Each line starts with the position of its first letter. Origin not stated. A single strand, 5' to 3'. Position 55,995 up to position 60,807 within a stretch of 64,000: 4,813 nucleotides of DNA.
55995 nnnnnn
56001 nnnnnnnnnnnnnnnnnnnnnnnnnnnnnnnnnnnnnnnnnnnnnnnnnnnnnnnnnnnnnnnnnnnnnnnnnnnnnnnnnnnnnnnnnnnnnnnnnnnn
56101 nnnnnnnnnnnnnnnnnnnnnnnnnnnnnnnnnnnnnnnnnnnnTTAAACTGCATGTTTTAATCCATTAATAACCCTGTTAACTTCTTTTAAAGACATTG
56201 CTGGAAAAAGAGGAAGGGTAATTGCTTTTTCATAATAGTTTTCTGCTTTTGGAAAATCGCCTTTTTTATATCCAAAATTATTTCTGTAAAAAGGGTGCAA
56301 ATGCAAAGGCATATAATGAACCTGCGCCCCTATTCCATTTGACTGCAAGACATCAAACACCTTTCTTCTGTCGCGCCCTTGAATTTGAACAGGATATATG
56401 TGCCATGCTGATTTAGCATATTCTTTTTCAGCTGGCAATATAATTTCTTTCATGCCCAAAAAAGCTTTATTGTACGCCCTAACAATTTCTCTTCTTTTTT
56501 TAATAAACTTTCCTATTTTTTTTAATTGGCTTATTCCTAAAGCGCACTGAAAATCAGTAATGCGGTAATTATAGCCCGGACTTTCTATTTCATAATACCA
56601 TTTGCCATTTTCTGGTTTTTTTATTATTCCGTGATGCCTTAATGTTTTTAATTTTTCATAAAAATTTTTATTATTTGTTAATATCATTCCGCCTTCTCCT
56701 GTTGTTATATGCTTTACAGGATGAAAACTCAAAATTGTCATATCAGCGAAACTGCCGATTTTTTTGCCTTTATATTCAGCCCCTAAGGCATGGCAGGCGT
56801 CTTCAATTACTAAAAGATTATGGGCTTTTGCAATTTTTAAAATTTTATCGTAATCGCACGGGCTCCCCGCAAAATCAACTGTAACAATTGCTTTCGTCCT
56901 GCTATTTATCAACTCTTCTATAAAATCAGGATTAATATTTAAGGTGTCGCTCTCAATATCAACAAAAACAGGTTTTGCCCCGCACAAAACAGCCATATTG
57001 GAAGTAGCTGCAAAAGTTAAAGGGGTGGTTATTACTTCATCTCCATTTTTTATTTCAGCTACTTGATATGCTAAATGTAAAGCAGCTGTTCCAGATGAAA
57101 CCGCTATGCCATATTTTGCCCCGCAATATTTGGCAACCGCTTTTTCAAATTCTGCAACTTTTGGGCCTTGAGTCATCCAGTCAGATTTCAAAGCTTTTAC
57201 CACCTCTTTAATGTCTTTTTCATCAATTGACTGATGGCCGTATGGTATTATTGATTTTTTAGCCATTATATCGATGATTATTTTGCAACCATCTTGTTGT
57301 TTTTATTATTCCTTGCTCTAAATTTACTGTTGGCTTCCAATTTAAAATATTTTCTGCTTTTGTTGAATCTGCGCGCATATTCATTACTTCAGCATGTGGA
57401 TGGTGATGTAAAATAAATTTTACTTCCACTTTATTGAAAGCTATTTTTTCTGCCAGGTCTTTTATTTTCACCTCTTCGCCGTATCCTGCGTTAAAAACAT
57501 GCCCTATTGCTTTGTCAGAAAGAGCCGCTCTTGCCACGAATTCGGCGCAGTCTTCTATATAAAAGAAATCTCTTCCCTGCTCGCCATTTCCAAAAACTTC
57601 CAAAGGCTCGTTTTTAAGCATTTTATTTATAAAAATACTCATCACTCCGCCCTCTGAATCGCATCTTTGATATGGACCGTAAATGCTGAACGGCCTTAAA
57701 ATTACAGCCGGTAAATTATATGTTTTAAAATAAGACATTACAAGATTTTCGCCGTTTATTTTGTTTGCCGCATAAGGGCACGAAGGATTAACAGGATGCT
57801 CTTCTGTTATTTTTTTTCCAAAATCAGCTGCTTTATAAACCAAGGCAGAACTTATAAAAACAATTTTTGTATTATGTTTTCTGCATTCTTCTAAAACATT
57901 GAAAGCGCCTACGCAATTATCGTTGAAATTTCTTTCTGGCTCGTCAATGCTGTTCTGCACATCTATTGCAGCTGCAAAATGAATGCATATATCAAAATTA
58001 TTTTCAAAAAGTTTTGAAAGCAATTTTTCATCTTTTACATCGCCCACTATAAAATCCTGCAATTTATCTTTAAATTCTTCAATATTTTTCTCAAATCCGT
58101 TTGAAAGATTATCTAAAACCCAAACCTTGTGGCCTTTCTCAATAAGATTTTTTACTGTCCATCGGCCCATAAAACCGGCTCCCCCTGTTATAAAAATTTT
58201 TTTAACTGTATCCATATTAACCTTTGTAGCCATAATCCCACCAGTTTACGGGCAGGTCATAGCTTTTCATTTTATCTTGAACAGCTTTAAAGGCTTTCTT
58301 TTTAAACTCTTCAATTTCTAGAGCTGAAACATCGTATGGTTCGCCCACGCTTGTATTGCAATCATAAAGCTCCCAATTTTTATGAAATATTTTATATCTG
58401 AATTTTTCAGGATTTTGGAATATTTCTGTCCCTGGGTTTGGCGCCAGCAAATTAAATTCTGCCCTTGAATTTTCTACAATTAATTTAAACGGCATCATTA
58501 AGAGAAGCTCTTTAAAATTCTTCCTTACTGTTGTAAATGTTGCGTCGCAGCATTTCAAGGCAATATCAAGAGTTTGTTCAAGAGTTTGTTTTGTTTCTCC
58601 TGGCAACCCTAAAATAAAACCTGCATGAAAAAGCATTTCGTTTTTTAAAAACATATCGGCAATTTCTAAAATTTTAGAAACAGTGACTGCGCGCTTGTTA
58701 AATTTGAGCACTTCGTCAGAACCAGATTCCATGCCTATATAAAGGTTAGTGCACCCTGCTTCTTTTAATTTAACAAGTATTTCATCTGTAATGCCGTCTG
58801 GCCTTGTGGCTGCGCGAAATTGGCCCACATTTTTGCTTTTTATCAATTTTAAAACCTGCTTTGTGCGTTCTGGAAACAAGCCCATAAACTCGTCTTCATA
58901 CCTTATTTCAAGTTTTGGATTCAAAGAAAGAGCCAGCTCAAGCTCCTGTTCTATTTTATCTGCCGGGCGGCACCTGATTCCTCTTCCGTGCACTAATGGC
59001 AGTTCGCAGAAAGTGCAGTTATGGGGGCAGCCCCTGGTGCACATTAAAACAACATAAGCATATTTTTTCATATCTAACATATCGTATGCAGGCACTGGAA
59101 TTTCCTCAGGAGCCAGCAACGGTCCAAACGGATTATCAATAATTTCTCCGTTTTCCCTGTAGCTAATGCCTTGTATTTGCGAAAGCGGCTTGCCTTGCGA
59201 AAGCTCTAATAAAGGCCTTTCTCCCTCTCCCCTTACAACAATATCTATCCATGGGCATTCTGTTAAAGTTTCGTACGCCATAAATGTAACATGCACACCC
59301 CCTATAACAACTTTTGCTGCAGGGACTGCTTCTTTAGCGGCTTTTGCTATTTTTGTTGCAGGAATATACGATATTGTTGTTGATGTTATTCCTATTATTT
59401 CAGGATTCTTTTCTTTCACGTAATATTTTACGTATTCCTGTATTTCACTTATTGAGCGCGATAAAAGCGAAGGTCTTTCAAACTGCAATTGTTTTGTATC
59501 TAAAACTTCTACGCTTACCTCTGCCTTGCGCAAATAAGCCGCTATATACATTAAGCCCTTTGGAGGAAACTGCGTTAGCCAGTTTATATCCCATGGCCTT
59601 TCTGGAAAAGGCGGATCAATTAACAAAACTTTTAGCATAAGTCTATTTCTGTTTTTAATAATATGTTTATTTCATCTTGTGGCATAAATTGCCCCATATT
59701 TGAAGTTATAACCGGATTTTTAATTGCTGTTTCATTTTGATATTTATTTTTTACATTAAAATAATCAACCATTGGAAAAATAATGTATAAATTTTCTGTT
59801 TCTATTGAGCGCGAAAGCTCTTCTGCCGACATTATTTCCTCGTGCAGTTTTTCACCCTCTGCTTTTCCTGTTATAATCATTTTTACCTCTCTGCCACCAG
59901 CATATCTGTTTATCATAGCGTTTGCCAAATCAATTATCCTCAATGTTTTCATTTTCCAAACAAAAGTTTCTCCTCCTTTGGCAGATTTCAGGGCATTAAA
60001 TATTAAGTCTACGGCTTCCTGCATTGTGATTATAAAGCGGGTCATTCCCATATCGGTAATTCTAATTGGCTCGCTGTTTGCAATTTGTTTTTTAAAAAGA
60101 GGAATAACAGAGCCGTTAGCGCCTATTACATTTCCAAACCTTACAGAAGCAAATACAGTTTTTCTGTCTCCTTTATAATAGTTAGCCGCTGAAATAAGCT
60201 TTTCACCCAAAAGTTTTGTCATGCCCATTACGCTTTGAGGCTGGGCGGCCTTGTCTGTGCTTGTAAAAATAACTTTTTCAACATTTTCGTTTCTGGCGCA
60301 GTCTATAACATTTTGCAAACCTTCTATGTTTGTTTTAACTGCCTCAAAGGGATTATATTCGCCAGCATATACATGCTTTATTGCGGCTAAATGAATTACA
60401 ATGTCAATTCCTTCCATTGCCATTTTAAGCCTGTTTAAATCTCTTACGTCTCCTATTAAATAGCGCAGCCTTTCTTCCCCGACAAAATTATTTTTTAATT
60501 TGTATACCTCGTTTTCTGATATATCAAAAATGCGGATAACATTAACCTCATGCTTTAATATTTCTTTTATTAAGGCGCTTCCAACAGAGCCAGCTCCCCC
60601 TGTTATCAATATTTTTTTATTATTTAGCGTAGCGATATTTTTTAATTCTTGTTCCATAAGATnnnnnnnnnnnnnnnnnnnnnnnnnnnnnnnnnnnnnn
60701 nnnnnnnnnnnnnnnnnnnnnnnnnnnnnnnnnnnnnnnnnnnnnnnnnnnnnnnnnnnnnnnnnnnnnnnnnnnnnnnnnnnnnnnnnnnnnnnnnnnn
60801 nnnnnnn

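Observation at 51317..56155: A self-contained FkbH/ACP/AcpS acyl-loading set with an AAC(3)-methyltransferase fusion suggests an O-methyl-glyceroyl-type decoration of a nonulosonic acid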

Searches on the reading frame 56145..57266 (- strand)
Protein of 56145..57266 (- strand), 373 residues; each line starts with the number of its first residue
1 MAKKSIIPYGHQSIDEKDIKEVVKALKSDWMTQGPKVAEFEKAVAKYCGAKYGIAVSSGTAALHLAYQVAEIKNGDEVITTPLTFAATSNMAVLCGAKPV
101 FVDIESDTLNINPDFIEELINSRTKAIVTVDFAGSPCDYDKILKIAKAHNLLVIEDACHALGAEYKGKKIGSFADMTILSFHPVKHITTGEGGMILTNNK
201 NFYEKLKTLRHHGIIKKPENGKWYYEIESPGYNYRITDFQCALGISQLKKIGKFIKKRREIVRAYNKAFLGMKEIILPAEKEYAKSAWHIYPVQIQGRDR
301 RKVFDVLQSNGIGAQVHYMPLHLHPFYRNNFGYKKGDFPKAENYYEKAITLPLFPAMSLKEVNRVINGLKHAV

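Call 4: search_protein_families(library=pfam, proteins=[window:56145-57266:-], max_evalue=0.01)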
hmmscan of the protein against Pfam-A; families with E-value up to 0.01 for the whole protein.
window:56145-57266:- (373 aa): 6 families
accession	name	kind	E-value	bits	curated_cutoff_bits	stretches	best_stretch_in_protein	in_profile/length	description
PF01041.23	DegT_DnrJ_EryC1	-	1.4e-132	442.7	19.8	1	13-369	2-359/360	DegT/DnrJ/EryC1/StrS aminotransferase family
PF01053.26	Cys_Met_Meta_PP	-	3.5e-11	42.7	27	1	33-219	50-236/381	Cys/Met metabolism PLP-dependent enzyme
PF00155.27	Aminotran_1_2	-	1.1e-10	41.7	19.7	1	37-163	44-192/361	Aminotransferase class I and II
PF01212.27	Beta_elim_lyase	-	1.7e-08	34.6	27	1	33-265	30-226/288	Beta-eliminating lyase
PF00266.25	Aminotran_5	-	4.9e-05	22.9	21.5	1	36-163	44-182/371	Aminotransferase class-V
PF00515.34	TPR_1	-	0.0023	18.1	27.8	0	333-351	12-30/34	Tetratricopeptide repeat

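Call 5: search_protein_families(library=ncbifam, proteins=[window:56145-57266:-], max_evalue=0.001)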
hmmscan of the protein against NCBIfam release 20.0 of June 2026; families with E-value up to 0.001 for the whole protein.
window:56145-57266:- (373 aa): 35 families (the best 25 are shown)
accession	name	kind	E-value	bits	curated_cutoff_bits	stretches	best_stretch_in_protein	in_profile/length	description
TIGR03588.1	PseC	equivalog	1e-149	498.6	423.5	1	7-371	2-378/380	UDP-4-amino-4,6-dideoxy-N-acetyl-beta-L-altrosamine transaminase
NF008658.2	PRK11658.1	equivalog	1.3e-93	313.6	631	1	5-371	3-375/379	UDP-4-amino-4-deoxy-L-arabinose aminotransferase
TIGR04181.1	NHT_00031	hypoth_equivalog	1.3e-82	277.5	420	1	13-352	7-357/359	LegC family aminotransferase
NF008687.0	PRK11706.1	equivalog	2.3e-75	253.7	375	1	7-371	2-372/375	dTDP-4-amino-4,6-dideoxygalactose transaminase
NF011936.0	PRK15407.1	equivalog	7.3e-68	229.3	423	2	3-213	33-251/440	lipopolysaccharide biosynthesis protein RfbH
TIGR02379.1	ECA_wecE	subfamily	2e-63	214.4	434.85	1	7-370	2-372/376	dTDP-4-amino-4,6-dideoxy-D-glucose transaminase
TIGR04427.1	PLP_DesI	equivalog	6.3e-56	190.2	650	1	22-370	38-380/390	dTDP-4-dehydro-6-deoxyglucose aminotransferase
NF004975.0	PRK06348.1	equivalog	7.5e-09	35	549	1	54-159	85-204/384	pyridoxal phosphate-dependent aminotransferase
NF005816.0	PRK07682.1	equivalog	1.7e-08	33.5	620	1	57-160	97-206/390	aminotransferase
NF005817.0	PRK07683.1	equivalog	2.5e-08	33.1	575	1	37-157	67-201/387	aminotransferase A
TIGR01326.1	OAH_OAS_sulfhy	subfamily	1.4e-07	30.6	495.1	1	35-202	57-222/418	O-acetylhomoserine aminocarboxypropyltransferase/cysteine synthase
NF006095.0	PRK08247.1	equivalog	4.2e-07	29.1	585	1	32-159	50-176/369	methionine biosynthesis PLP-dependent protein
NF041364.1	GntC_guanitoxin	equivalog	7e-07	28.5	415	1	53-158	62-175/356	guanitoxin biosynthesis PLP-dependent (S)-gamma-hydroxy-L-arginine cyclodehydratase GntC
NF004770.0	PRK06108.1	subfamily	1.6e-06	27.2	422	1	37-176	75-229/396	pyridoxal phosphate-dependent aminotransferase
NF004621.0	PRK05957.1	equivalog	1.9e-06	26.9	498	1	54-131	92-168/389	pyridoxal phosphate-dependent aminotransferase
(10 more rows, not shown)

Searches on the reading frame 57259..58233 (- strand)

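Call 4: search_protein_families(library=pfam, proteins=[window:57259-58233:-], max_evalue=0.01)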
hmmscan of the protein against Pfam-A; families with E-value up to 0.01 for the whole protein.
window:57259-58233:- (324 aa): 11 families
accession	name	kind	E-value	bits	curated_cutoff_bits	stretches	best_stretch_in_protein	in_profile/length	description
PF01370.27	Epimerase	-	7.6e-57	192.9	20.9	1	13-250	1-240/240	NAD dependent epimerase/dehydratase family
PF16363.11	GDP_Man_Dehyd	-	1.2e-54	186.4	27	1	14-311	1-331/332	GDP-mannose 4,6 dehydratase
PF01073.25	3Beta_HSD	-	1.3e-21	77.3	22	1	15-232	2-224/280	3-beta hydroxysteroid dehydrogenase/isomerase family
PF02719.21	Polysacc_synt_2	-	3.4e-17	63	20.2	1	13-272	1-252/293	Polysaccharide biosynthesis protein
PF04321.23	RmlD_sub_bind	-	1.4e-16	60.9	27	1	12-265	2-228/287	RmlD substrate binding domain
PF07993.18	NAD_binding_4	-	7.2e-14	52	20.1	1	15-199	1-217/258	Male sterility protein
PF00106.31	adh_short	-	1.2e-07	31.9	26.6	1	11-130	1-137/195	short chain dehydrogenase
PF13460.12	NAD_binding_10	-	0.00029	21.2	27.2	1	17-181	1-143/184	NAD(P)H-binding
PF05368.20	NmrA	-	0.00031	20.9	27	1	11-87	3-78/298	NmrA-like family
PF13561.12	adh_short_C2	-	0.0011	19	27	1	22-130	8-131/236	Enoyl-(Acyl carrier protein) reductase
PF02254.24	TrkA_N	-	0.0012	19.5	23.8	1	18-84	5-67/116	TrkA-N domain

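Call 5: search_protein_families(library=ncbifam, proteins=[window:57259-58233:-], max_evalue=0.001)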
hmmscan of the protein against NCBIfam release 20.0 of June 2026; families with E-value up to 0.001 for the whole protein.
window:57259-58233:- (324 aa): 33 families (the best 25 are shown)
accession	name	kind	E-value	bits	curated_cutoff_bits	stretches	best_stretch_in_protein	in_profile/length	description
TIGR01181.1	dTDP_gluc_dehyt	equivalog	7.4e-56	189.5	365.1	1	12-322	1-317/321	dTDP-glucose 4,6-dehydratase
TIGR01179.1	galE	equivalog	6.1e-50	169.9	262.3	1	12-320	1-329/332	UDP-glucose 4-epimerase GalE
TIGR04180.1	EDH_00030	hypoth_equivalog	4.8e-49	167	475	1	13-303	1-296/297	NAD-dependent 4,6-dehydratase LegB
NF007582.0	PRK10217.1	equivalog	1.8e-32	112.9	698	1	10-320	1-335/355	dTDP-glucose 4,6-dehydratase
NF007490.0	PRK10084.1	subfamily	1.4e-31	109.8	649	2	142-322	155-340/361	dTDP-glucose 4,6-dehydratase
TIGR02197.1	heptose_epim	equivalog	1.7e-30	106.3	274.6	1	13-318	1-315/316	ADP-glyceromanno-heptose 6-epimerase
NF007956.0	PRK10675.1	subfamily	1.4e-29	103.3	394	1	12-319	2-332/338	UDP-glucose 4-epimerase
NF011728.1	PRK15181.1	equivalog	1.8e-25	89.7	760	1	9-320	14-341/348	Vi polysaccharide biosynthesis UDP-N-acetylglucosaminuronic acid C-4 epimerase TviC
TIGR02622.1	CDP_4_6_dhtase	equivalog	2.1e-25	89.6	278.45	1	11-172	5-172/352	CDP-glucose 4,6-dehydratase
NF043036.1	ErythonDh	equivalog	4.4e-18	65.5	325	1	12-171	2-166/321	D-erythronate dehydrogenase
NF047922.1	GDPFucSynFcl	equivalog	4.7e-18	65.7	500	1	84-320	57-305/308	GDP-L-fucose synthase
TIGR03466.1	HpnA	hypoth_equivalog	1.9e-17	63.2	367.65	1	12-305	2-282/327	hopanoid-associated sugar epimerase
TIGR01214.1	rmlD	equivalog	5e-16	58.6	224.05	1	12-250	1-211/285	dTDP-4-dehydrorhamnose reductase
NF042422.1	oxyalk_red_OleD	equivalog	2.6e-15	56.6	580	1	12-232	2-210/329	2-alkyl-3-oxoalkanoate reductase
TIGR01472.1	gmd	equivalog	7.6e-15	54.9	415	1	12-177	2-178/342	GDP-mannose 4,6-dehydratase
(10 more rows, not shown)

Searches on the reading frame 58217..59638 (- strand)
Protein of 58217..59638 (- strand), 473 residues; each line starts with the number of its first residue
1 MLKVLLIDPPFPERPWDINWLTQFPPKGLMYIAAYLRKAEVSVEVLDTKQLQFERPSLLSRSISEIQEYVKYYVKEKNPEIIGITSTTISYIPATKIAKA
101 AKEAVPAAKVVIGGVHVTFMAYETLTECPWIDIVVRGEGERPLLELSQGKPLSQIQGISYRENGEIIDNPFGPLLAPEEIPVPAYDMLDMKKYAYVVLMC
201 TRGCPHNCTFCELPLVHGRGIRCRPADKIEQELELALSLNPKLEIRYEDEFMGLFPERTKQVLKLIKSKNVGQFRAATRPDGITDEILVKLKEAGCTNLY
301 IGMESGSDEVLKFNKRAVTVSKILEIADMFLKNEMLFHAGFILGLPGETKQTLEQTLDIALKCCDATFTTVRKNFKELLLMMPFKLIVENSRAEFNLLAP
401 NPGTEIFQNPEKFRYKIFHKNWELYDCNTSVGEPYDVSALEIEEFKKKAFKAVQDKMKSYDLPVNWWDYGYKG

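Call 4: search_protein_families(library=pfam, proteins=[window:58217-59638:-], max_evalue=0.01)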
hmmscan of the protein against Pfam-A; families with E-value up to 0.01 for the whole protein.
window:58217-59638:- (473 aa): 2 families
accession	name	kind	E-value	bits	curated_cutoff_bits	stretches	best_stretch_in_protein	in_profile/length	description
PF04055.27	Radical_SAM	-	7.3e-22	78.7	29.5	1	200-358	3-164/166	Radical SAM superfamily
PF02310.24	B12-binding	-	6e-20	71.7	32.1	1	23-146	11-120/121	B12 binding domain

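Call 5: search_protein_families(library=ncbifam, proteins=[window:58217-59638:-], max_evalue=0.001)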
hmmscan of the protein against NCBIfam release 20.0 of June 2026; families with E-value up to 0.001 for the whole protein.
window:58217-59638:- (473 aa): 31 families (the best 25 are shown)
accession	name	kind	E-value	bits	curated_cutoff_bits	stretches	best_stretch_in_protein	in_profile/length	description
TIGR03471.1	HpnJ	equivalog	3.8e-44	151.4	577.6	1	80-363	70-365/472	hopanoid biosynthesis associated radical SAM protein HpnJ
TIGR02026.1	BchE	equivalog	1.1e-42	146.5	481.35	1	4-362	2-364/497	magnesium-protoporphyrin IX monomethyl ester anaerobic oxidative cyclase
NF050148.1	rSAM_ApyD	equivalog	3.8e-40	137.9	750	1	16-367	15-370/645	RiPP biosynthesis radical SAM protein ApyD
TIGR04013.1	B12_SAM_MJ_1487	hypoth_equivalog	9.4e-33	113.6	251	1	74-364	38-334/382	TIGR04013 family B12-binding domain/radical SAM domain-containing protein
TIGR04479.1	bcpD_PhpK_rSAM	subfamily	2.8e-31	108.5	600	1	24-360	70-406/504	PhpK family radical SAM P-methyltransferase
TIGR04072.2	rSAM_ladder_B12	equivalog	7.6e-28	97.3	360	1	26-358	18-344/443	lipid biosynthesis B12-binding/radical SAM protein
NF038361.1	rSAM_Sden_1168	equivalog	1.5e-26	93.1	575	1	23-356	82-444/560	Sden_1168 family B12-binding radical SAM P-methyltransferase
NF033712.0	B12_rSAM_KedN5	subfamily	7.8e-26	90.4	700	1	66-353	50-360/624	KedN5 family methylcobalamin-dependent radical SAM C-methyltransferase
TIGR04014.1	B12_SAM_MJ_0865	equivalog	2.5e-25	89.2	360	1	107-361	68-334/434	methyl-coenzyme M reductase glutamine C-methyltransferase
TIGR04367.1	HpnR_B12_rSAM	equivalog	9.8e-22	77.1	650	1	26-329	8-319/490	hopanoid C-3 methylase HpnR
TIGR04385.1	B12_rSAM_cofa1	equivalog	1.1e-21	77.6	450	1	26-359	20-360/438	B12 lower ligand biosynthesis radical SAM protein BzaD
TIGR03975.1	rSAM_ocin_1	subfamily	8.5e-20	70.8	281.85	1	31-357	82-424/606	RiPP maturation radical SAM C-methyltransferase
TIGR04190.1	B12_SAM_Ta0216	equivalog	1.2e-16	60.5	500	1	26-423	37-439/554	TIGR04190 family B12-binding domain/radical SAM domain protein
NF033070.1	rSAM_AprD4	equivalog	1.3e-16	60.6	500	1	180-363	173-366/456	AprD4 family radical SAM diol-dehydratase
TIGR00089.1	TIGR00089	subfamily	4.3e-16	58.7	251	1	187-359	132-314/429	MiaB/RimO family radical SAM methylthiotransferase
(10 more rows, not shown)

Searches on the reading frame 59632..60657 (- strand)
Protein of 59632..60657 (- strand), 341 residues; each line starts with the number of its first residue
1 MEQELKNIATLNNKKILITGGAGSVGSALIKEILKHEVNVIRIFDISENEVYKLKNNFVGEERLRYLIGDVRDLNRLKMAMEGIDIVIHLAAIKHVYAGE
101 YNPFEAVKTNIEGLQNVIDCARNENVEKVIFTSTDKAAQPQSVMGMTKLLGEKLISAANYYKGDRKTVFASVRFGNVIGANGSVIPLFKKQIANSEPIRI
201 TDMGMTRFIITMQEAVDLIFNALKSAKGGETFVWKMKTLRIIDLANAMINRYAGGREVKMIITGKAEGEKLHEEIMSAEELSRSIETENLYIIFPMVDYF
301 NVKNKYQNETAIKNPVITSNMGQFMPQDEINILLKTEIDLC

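Call 6: search_protein_families(library=pfam, proteins=[window:59632-60657:-], max_evalue=0.001)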
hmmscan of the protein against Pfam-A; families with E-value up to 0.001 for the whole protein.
window:59632-60657:- (341 aa): 10 families
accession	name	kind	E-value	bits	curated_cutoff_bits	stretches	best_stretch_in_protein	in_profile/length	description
PF02719.21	Polysacc_synt_2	-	1.5e-93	313.7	20.2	1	16-293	1-291/293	Polysaccharide biosynthesis protein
PF01370.27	Epimerase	-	1.1e-23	84.3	20.9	1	16-225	1-227/240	NAD dependent epimerase/dehydratase family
PF01073.25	3Beta_HSD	-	1.7e-23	83.5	22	1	17-141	1-123/280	3-beta hydroxysteroid dehydrogenase/isomerase family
PF16363.11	GDP_Man_Dehyd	-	7.3e-17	62.3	27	1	17-135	1-130/332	GDP-mannose 4,6 dehydratase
PF04321.23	RmlD_sub_bind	-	3.3e-12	46.5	27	1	15-159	2-140/287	RmlD substrate binding domain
PF13460.12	NAD_binding_10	-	2.1e-09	38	27.2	1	20-140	1-104/184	NAD(P)H-binding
PF07993.18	NAD_binding_4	-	1.4e-08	34.6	20.1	1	61-139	60-141/258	Male sterility protein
PF00106.31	adh_short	-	9e-05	22.5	26.6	1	14-93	1-87/195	short chain dehydrogenase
PF01488.26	Shikimate_DH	-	0.00025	21.6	24.3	1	7-129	6-120/138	Shikimate / quinate 5-dehydrogenase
PF03435.24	Sacchrp_dh_NADP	-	0.00031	21.5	25.1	0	17-91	2-76/129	Saccharopine dehydrogenase NADP binding domain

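Call 18: search_protein_families(library=ncbifam, proteins=[window:59632-60657:-], max_evalue=0.00001)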
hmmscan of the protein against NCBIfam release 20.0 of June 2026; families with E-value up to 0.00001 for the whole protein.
window:59632-60657:- (341 aa): 26 families (the best 25 are shown)
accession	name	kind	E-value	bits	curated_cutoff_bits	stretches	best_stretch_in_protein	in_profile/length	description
TIGR03589.1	PseB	equivalog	2.6e-92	309.2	407.75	1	11-311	2-297/324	UDP-N-acetylglucosamine 4,6-dehydratase (inverting)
TIGR04130.1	FnlA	equivalog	1.8e-62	211.2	730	1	11-306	2-295/337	UDP-N-acetylglucosamine 4,6-dehydratase/5-epimerase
TIGR04180.1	EDH_00030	hypoth_equivalog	2.7e-19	69.4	475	1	16-136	1-123/297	NAD-dependent 4,6-dehydratase LegB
TIGR01179.1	galE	equivalog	4.8e-18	65.1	262.3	1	15-181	1-180/332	UDP-glucose 4-epimerase GalE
TIGR03466.1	HpnA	hypoth_equivalog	3.2e-16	59.1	367.65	1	15-135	2-114/327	hopanoid-associated sugar epimerase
NF041293.1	G6PDh_Azf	equivalog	7.2e-16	58.4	400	1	14-137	3-118/252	NAD-dependent glucose-6-phosphate dehydrogenase Azf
NF042423.1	oxyalk_red_Shew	equivalog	1.2e-14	54.2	580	1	12-135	7-119/331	2-alkyl-3-oxoalkanoate reductase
NF042422.1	oxyalk_red_OleD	equivalog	2.1e-13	50.3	580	1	15-136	2-112/329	2-alkyl-3-oxoalkanoate reductase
TIGR01181.1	dTDP_gluc_dehyt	equivalog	2.2e-13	50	365.1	1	15-136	1-127/321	dTDP-glucose 4,6-dehydratase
NF011728.1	PRK15181.1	equivalog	9.6e-13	47.8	760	1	3-134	5-141/348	Vi polysaccharide biosynthesis UDP-N-acetylglucosaminuronic acid C-4 epimerase TviC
TIGR02622.1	CDP_4_6_dhtase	equivalog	1.6e-12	47.2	278.45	1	12-139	3-134/352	CDP-glucose 4,6-dehydratase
NF043036.1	ErythonDh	equivalog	3.6e-12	46.1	325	1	15-134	2-125/321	D-erythronate dehydrogenase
NF007956.0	PRK10675.1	subfamily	6.4e-12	45.2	394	1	15-136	2-126/338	UDP-glucose 4-epimerase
TIGR02197.1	heptose_epim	equivalog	2.7e-10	39.9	274.6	1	16-134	1-114/316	ADP-glyceromanno-heptose 6-epimerase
NF005539.0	PRK07201.1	equivalog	5.1e-09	35.4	549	1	16-123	3-114/657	SDR family oxidoreductase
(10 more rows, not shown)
